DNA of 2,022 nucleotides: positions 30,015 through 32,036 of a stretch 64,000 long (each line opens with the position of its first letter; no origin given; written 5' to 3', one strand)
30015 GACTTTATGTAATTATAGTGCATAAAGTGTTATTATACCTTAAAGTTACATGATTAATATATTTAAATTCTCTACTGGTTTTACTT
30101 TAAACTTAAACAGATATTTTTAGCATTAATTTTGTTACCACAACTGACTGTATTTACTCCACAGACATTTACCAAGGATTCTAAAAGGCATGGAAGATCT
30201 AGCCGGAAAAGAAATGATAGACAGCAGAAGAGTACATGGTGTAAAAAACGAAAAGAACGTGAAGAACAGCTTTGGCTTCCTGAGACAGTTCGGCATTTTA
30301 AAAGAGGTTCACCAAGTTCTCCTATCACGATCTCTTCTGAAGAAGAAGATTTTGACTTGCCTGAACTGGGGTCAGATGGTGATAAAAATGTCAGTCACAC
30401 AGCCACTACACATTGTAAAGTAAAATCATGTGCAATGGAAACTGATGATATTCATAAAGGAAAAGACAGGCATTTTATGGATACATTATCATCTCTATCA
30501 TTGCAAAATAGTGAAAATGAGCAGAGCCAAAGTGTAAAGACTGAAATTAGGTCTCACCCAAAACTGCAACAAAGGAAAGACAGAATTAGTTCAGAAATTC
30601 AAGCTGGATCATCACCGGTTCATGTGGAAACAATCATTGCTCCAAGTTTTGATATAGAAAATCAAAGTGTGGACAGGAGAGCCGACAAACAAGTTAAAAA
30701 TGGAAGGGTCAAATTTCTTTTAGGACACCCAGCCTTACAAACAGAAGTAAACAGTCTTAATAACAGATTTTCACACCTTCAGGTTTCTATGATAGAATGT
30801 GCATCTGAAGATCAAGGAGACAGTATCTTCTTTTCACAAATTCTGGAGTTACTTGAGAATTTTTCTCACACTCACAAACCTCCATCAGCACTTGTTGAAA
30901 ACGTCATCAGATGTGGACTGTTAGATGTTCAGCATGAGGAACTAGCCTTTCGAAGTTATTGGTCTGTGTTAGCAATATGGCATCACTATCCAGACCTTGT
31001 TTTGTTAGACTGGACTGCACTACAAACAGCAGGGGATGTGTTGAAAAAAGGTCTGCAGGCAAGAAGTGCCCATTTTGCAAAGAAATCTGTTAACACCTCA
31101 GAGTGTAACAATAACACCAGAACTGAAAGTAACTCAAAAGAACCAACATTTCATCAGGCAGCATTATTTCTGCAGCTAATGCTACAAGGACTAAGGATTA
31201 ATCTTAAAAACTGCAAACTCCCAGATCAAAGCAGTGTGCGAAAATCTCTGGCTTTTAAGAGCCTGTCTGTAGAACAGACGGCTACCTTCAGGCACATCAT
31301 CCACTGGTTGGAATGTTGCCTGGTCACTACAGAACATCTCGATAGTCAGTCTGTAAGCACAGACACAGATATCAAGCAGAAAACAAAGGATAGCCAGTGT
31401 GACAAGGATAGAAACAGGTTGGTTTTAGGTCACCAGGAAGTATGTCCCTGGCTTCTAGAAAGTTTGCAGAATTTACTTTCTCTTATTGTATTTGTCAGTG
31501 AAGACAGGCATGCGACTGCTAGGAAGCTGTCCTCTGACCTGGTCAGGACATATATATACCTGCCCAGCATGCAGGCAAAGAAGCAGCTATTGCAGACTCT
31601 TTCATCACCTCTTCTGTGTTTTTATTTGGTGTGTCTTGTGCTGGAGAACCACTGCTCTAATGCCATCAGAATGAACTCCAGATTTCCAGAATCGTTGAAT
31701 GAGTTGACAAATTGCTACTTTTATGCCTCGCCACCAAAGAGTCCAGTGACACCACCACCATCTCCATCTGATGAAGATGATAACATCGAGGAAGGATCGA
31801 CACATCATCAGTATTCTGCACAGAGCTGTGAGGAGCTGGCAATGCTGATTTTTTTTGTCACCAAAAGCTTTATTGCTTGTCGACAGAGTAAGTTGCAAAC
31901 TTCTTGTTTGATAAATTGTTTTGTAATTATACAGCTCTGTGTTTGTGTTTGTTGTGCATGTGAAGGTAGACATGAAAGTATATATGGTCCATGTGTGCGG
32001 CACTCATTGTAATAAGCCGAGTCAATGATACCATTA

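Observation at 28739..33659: Gene encoding a SIM-UIM-SIM protein with a long C-terminal helical domain (RAP80-like N-terminus; SLF2/SIMC1-like overall)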

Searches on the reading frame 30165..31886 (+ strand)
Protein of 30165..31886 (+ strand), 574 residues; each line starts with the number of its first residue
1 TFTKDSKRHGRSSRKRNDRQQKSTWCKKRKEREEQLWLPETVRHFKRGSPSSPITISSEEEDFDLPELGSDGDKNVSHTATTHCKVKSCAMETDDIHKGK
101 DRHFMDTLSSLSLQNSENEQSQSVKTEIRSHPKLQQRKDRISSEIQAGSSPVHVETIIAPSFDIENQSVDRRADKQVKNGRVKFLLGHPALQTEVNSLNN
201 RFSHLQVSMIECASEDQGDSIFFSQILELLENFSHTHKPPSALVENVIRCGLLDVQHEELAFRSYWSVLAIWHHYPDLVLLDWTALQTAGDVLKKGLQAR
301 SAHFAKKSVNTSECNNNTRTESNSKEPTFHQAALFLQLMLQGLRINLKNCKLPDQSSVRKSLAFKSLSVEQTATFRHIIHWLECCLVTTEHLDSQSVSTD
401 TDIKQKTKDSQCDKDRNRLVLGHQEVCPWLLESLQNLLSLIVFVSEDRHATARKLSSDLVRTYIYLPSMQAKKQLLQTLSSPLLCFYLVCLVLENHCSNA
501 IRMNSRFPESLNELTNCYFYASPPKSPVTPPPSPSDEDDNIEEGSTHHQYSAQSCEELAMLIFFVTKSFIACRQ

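Call 18: search_protein_representatives(protein=window:30165-31886:+)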
Query: 574 residues. Proteins with E-value up to 0.001 (for the whole library): 49; up to 1e-10: 35; up to 1e-30: 17. The best 49 are listed.
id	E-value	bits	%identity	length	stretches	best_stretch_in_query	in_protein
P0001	0.0e+00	1301.2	100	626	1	1-574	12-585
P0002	7.7e-125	433.8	47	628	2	166-574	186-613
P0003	2.5e-82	293.5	44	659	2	122-390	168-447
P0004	2.3e-70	254.0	38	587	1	29-574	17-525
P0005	7.8e-69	249.0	37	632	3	428-574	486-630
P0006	6.9e-56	206.2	37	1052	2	425-574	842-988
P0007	1.2e-49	185.7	37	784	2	421-574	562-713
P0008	5.5e-45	170.3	34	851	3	331-574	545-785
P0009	2.8e-41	158.0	32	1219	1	189-573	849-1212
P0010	8.3e-39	149.9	36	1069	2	322-574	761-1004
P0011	2.6e-35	138.4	32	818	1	191-573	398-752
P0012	3.9e-35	137.8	29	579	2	326-573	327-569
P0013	1.5e-33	132.5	33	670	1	188-574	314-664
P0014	1.6e-32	129.1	32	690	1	188-571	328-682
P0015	4.5e-32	127.7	30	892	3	331-573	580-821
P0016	6.2e-32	127.2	31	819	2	320-573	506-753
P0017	7.6e-32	126.9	33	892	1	199-573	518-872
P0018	2.1e-29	118.8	33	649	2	424-574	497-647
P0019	4.2e-29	117.8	31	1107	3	334-574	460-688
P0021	1.8e-20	89.3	29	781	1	327-572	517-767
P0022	1.2e-19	86.6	31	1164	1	126-572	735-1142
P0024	1.1e-16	76.9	28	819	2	323-572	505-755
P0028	8.9e-14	67.3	33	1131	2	428-571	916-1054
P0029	2.2e-12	62.7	27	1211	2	326-572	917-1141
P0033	7.0e-12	61.0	28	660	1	337-573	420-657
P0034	8.2e-12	60.8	31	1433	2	422-570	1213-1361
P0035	2.3e-11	59.3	30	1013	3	422-571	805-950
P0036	2.8e-09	52.4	25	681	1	328-505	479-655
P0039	1.4e-07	46.8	30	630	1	433-570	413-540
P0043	7.2e-06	41.2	31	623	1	431-564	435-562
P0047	6.0e-05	38.1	27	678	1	403-571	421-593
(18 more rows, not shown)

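Call 19: search_protein_families(library=pfam, proteins=[P0002, P0004, P0006, P0009, P0011, P0017, P0022, P0029, P0034, P0015], max_evalue=0.01)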
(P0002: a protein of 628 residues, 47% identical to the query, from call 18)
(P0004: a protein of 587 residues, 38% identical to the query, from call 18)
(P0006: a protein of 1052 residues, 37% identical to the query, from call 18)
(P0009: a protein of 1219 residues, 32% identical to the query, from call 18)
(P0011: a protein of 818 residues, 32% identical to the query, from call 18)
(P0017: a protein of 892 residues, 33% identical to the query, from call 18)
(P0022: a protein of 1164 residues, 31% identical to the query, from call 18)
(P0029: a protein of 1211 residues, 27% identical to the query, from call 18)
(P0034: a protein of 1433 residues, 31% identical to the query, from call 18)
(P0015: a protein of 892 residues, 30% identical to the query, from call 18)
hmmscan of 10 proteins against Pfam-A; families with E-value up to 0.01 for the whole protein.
P0002 (628 aa): 0 families

P0004 (587 aa): 0 families

P0006 (1052 aa): 0 families

P0009 (1219 aa): 0 families

P0011 (818 aa): 1 family
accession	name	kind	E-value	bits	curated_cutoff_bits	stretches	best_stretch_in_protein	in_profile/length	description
PF16770.11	RTT107_BRCT_5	-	0.0056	17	27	0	613-655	37-79/100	Regulator of Ty1 transposition protein 107 BRCT domain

P0017 (892 aa): 0 families

P0022 (1164 aa): 0 families

P0029 (1211 aa): 0 families

P0034 (1433 aa): 0 families

P0015 (892 aa): 0 families

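Call 20: search_solved_structures(query=P0017, max_evalue=0.01)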
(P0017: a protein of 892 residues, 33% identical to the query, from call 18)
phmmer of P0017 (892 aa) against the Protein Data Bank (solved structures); distinct sequences matched with E-value up to 0.01: 1.
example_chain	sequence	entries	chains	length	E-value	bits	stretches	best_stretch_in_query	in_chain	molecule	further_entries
7t5p_A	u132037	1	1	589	0.00017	22.9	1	550-799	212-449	SUMO-interacting motif-containing protein 1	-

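Call 21: search_solved_structures(query=P0009, max_evalue=0.01)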
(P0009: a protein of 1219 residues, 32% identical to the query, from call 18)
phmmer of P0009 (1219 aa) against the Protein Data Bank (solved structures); distinct sequences matched with E-value up to 0.01: 1.
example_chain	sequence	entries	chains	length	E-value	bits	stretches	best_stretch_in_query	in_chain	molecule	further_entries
7t5p_A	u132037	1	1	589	3.3e-10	41.7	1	883-1138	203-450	SUMO-interacting motif-containing protein 1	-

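Call 23: search_solved_structures(query=A1, max_evalue=1, show_alignments=1)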
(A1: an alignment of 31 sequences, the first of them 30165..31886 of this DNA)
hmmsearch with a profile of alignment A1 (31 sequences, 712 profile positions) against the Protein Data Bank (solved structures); distinct sequences matched with E-value up to 1: 1.
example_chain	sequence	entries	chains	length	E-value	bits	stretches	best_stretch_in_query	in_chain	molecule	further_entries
7t5p_A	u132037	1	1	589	1.5e-36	129.6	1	278-564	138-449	SUMO-interacting motif-containing protein 1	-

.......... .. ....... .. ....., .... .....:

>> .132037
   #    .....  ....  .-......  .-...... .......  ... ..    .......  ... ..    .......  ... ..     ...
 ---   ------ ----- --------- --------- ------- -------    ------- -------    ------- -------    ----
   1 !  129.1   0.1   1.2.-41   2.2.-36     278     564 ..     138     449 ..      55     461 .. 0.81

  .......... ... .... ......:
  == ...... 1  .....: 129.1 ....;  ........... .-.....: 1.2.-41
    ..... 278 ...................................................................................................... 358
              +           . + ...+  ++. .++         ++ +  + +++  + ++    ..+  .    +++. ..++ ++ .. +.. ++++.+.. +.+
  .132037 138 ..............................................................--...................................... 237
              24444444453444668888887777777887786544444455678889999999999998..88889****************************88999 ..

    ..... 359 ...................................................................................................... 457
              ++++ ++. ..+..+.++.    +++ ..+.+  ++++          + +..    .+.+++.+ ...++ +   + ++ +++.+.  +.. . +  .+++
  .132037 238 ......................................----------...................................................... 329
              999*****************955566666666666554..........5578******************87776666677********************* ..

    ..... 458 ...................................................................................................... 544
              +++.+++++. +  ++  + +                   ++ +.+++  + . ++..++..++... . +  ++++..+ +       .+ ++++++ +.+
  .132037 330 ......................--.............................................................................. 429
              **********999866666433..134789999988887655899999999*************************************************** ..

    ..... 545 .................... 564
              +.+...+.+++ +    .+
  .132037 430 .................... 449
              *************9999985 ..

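Call 24: list_cluster_members(proteins=[P0002, P0003, P0004, P0005, P0006, P0007, P0008, P0009, P0010, P0017])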
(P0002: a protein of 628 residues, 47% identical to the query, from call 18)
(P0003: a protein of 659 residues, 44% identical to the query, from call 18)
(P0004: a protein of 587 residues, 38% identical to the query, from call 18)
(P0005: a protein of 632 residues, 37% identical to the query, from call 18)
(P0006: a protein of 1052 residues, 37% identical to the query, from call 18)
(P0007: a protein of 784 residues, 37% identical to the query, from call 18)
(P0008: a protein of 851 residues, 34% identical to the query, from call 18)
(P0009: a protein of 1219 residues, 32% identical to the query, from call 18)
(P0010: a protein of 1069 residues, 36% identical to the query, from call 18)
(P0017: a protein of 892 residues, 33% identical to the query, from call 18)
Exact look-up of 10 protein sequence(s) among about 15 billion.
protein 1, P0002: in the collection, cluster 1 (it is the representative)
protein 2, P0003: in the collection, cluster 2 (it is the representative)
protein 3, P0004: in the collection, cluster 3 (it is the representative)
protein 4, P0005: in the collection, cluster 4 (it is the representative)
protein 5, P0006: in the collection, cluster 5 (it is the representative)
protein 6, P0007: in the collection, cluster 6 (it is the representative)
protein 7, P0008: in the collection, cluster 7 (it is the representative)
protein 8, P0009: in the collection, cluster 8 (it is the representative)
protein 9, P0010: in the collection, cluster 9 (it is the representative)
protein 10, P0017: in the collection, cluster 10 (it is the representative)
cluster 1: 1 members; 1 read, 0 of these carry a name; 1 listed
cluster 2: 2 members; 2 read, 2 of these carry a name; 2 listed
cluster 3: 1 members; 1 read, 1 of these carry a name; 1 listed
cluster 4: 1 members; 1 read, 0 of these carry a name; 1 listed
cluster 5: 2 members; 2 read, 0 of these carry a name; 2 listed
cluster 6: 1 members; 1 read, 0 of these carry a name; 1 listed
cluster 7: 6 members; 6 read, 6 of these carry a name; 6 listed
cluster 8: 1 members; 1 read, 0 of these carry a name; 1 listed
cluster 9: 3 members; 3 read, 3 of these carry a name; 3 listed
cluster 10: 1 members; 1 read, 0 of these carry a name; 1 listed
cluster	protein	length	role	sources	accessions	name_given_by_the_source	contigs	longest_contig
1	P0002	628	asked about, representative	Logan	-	-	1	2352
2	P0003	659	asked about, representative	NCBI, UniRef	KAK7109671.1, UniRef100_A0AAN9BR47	hypothetical protein V1264_013671 [Littorina saxatilis] | Uncharacterized protein n=2 Tax=Littorina saxatilis TaxID=31220 RepID=A0AAN9BR47_9CAEN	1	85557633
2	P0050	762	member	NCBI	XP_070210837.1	uncharacterized protein [Littorina saxatilis]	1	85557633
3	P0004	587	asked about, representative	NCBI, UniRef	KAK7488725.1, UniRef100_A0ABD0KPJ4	hypothetical protein BaRGS_00020022 [Batillaria attramentaria] | Uncharacterized protein n=1 Tax=Batillaria attramentaria TaxID=370345 ...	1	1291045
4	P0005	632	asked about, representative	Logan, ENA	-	-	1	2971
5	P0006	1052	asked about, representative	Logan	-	-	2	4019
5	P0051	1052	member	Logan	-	-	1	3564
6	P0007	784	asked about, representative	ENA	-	-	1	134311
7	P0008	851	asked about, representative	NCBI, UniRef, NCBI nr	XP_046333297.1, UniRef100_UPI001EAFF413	uncharacterized protein LOC124116109 isoform X1 [Haliotis rufescens] | uncharacterized protein LOC124116109 isoform X1 n=2 Tax=Haliotis rufescens TaxID=6454 ...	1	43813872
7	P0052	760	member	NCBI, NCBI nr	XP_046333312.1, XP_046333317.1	uncharacterized protein LOC124116109 isoform X3 [Haliotis rufescens]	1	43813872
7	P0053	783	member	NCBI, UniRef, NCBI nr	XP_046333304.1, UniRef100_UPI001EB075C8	uncharacterized protein LOC124116109 isoform X2 [Haliotis rufescens] | uncharacterized protein LOC124116109 isoform X2 n=1 Tax=Haliotis rufescens TaxID=6454 ...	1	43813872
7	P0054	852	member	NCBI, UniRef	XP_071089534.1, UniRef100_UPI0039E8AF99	uncharacterized protein [Haliotis cracherodii] | uncharacterized protein isoform X1 n=2 Tax=Haliotis cracherodii TaxID=6455 ...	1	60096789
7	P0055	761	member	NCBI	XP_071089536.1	SUMO-interacting motif-containing protein 1-like isoform X3 [Haliotis cracherodii]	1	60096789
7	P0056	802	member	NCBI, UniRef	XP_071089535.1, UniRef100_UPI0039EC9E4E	SUMO-interacting motif-containing protein 1-like isoform X2 [Haliotis cracherodii] | SUMO-interacting motif-containing protein 1-like isoform X2 n=1 Tax=Haliotis cracherodii ...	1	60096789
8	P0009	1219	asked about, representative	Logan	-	-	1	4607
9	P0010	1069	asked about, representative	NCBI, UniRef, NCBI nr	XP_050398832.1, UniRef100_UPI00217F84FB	uncharacterized protein LOC126816397 isoform X1 [Patella vulgata] | uncharacterized protein LOC126816397 isoform X1 n=2 Tax=Patella vulgata TaxID=6465 ...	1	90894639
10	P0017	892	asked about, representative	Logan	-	-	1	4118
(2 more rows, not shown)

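Call 34: list_cluster_members(proteins=[P0011, P0013, P0015, P0016, P0019, P0022, P0029, P0034, P0035, P0059])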
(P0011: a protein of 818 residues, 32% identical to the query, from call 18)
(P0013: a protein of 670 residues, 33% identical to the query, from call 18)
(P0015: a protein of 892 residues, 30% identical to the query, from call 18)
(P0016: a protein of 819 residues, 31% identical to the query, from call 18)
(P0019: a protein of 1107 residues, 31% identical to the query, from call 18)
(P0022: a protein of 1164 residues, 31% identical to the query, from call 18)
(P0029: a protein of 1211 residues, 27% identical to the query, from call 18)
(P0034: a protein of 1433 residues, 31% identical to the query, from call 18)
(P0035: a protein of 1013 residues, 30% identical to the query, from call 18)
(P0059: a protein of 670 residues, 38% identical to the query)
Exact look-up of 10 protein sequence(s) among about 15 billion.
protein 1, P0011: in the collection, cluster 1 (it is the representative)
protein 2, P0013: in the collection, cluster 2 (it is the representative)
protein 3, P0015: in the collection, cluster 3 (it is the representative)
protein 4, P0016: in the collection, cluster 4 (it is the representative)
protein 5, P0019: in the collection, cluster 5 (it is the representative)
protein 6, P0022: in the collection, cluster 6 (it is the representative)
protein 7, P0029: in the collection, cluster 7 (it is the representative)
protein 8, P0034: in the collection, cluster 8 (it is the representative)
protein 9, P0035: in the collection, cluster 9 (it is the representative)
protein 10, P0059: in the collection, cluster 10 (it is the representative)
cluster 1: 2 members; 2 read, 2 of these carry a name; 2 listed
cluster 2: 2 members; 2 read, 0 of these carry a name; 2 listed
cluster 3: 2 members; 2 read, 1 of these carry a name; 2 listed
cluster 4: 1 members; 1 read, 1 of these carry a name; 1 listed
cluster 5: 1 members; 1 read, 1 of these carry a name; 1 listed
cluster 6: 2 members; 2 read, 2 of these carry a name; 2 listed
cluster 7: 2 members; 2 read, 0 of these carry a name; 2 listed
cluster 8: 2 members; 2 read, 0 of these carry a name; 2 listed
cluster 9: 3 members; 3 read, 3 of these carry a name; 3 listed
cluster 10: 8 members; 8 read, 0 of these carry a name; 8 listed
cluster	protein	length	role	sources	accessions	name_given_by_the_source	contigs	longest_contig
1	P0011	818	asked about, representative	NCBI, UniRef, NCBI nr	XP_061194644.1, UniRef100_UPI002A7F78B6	uncharacterized protein LOC133202788 isoform X2 [Saccostrea echinata] | uncharacterized protein LOC133202788 isoform X2 n=1 Tax=Saccostrea echinata TaxID=191078 ...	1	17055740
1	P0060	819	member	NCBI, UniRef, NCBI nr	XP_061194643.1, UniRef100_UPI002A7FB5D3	uncharacterized protein LOC133202788 isoform X1 [Saccostrea echinata] | uncharacterized protein LOC133202788 isoform X1 n=1 Tax=Saccostrea echinata TaxID=191078 ...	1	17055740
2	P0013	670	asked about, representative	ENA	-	-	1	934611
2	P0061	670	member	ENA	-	-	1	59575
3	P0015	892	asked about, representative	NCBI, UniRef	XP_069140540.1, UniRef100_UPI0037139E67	uncharacterized protein [Argopecten irradians] | uncharacterized protein n=1 Tax=Argopecten irradians TaxID=31199 RepID=UPI0037139E67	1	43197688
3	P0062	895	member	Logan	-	-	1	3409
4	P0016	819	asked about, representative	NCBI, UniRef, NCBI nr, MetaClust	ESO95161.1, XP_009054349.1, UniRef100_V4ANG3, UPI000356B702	hypothetical protein LOTGIDRAFT_232233 [Lottia gigantea] | Uncharacterized protein n=1 Tax=Lottia gigantea TaxID=225164 RepID=V4ANG3_LOTGI | status=active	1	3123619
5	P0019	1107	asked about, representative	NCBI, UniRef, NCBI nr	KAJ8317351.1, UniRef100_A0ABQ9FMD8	hypothetical protein KUTeg_005255 [Tegillarca granosa] | Uncharacterized protein n=1 Tax=Tegillarca granosa TaxID=220873 RepID=A0ABQ9FMD8_TEGGR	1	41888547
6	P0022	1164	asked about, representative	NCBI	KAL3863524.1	hypothetical protein ACJMK2_005276 [Sinanodonta woodiana]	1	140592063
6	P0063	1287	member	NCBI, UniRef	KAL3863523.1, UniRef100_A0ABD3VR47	hypothetical protein ACJMK2_005276 [Sinanodonta woodiana] | Uncharacterized protein n=2 Tax=Sinanodonta woodiana TaxID=1069815 RepID=A0ABD3VR47_SINWO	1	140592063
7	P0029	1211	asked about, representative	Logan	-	-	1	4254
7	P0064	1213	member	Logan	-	-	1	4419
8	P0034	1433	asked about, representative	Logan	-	-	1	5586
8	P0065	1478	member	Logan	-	-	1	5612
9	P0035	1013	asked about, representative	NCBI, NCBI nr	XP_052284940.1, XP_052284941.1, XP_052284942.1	uncharacterized protein LOC127881241 isoform X2 [Dreissena polymorpha]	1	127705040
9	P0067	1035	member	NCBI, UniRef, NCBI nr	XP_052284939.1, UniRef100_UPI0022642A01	uncharacterized protein LOC127881241 isoform X1 [Dreissena polymorpha] | uncharacterized protein LOC127881241 isoform X1 n=2 Tax=Dreissena polymorpha TaxID=45954 ...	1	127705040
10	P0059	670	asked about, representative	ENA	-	-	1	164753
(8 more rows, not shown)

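Call 38: search_protein_families(library=pfam, proteins=[P0008, P0010, P0011, P0015, P0019, P0063, P0067, P0016, P0050], max_evalue=1)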
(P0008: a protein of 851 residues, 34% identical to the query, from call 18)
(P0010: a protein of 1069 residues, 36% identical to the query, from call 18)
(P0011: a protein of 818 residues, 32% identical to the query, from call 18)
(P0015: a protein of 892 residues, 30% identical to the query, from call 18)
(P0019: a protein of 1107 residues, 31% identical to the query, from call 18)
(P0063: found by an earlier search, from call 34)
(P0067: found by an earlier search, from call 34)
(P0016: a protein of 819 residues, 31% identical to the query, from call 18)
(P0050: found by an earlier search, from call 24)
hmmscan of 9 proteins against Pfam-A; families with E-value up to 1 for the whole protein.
P0008 (851 aa): 0 families

P0010 (1069 aa): 1 family
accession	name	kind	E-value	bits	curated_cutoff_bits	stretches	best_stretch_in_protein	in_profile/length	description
PF24655.1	DUF7645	-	0.19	12.2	27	0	452-478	5-31/62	Domain of unknown function (DUF7645)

P0011 (818 aa): 1 family
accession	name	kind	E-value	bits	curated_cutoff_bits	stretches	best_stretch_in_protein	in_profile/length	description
PF16770.11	RTT107_BRCT_5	-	0.0056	17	27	1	613-655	37-79/100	Regulator of Ty1 transposition protein 107 BRCT domain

P0015 (892 aa): 0 families

P0019 (1107 aa): 0 families

P0063 (1287 aa): 0 families

P0067 (1035 aa): 1 family
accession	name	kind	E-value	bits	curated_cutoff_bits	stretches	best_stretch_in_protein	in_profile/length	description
PF21651.2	DUF6858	-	0.023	15.3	27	1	467-515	22-69/129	Family of unknown function (DUF6858)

P0016 (819 aa): 1 family
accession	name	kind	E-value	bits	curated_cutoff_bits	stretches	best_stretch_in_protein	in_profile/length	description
PF11917.13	DUF3435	-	0.025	13.9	25.8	1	51-157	287-377/418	Protein of unknown function (DUF3435)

P0050 (762 aa): 1 family
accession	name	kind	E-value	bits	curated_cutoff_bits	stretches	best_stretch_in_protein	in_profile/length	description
PF12934.12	FTO_CTD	-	0.11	12.8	27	1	249-307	94-152/170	FTO C-terminal domain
